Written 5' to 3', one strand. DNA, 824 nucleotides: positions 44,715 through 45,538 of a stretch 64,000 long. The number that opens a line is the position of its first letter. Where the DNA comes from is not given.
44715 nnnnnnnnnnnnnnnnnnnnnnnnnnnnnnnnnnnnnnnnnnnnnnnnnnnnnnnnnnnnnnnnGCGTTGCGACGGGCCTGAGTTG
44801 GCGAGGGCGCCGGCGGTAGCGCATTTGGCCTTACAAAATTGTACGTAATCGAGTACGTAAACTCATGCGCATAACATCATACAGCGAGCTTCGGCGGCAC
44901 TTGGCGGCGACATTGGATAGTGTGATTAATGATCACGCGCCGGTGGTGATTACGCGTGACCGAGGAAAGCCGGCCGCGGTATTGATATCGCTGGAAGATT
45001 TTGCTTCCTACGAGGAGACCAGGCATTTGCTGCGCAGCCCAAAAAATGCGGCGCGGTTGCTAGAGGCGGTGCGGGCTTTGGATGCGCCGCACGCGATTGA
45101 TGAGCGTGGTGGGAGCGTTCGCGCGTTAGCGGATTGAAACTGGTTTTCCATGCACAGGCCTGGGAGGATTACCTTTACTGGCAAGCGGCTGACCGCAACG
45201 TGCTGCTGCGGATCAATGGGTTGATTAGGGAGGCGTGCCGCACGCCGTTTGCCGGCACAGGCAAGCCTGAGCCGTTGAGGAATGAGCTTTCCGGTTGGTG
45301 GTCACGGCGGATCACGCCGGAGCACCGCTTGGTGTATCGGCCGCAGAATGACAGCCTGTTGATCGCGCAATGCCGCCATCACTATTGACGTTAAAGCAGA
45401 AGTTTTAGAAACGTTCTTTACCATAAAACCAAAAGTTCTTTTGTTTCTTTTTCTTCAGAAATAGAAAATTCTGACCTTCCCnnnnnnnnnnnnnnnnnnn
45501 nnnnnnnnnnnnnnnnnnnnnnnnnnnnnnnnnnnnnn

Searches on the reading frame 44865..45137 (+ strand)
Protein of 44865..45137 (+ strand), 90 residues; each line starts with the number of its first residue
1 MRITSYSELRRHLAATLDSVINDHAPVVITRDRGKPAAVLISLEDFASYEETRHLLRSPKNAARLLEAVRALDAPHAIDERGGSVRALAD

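Call 14: search_protein_families(library=pfam, proteins=[window:44865-45137:+])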
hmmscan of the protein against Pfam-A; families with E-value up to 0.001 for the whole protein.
window:44865-45137:+ (90 aa): 1 family
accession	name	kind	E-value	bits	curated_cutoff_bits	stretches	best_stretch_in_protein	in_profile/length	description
PF02604.26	PhdYeFM_antitox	-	1.2e-22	79.9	29.8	1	1-72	1-71/74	Antitoxin Phd_YefM, type II toxin-antitoxin system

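Call 17: find_encoding_contigs(protein=window:44865-45134:+, flank=10000, max_places=10)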
Protein window:44865-45134:+ (90 aa): 1 contig read that carries it; 1 place shown.
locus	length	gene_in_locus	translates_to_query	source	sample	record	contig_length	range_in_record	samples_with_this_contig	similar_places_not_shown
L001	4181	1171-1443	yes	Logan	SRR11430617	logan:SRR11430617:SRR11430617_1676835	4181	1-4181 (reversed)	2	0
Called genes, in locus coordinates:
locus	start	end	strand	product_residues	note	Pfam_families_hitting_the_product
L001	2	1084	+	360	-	?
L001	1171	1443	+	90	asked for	PF02604:PhdYeFM_antitox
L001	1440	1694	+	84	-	PF06769:YoeB_toxin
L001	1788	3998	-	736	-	PF02012:BNR (faint)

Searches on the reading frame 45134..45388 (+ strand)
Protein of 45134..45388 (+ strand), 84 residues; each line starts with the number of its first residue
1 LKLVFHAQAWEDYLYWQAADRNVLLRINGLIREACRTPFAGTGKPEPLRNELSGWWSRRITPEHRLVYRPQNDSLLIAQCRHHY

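Call 14: search_protein_families(library=pfam, proteins=[window:45134-45388:+])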
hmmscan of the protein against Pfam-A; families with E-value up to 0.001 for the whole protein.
window:45134-45388:+ (84 aa): 1 family
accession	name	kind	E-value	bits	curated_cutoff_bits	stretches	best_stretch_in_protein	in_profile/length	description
PF06769.20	YoeB_toxin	-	5.8e-37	126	27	1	5-84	1-80/80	YoeB-like toxin of bacterial type II toxin-antitoxin system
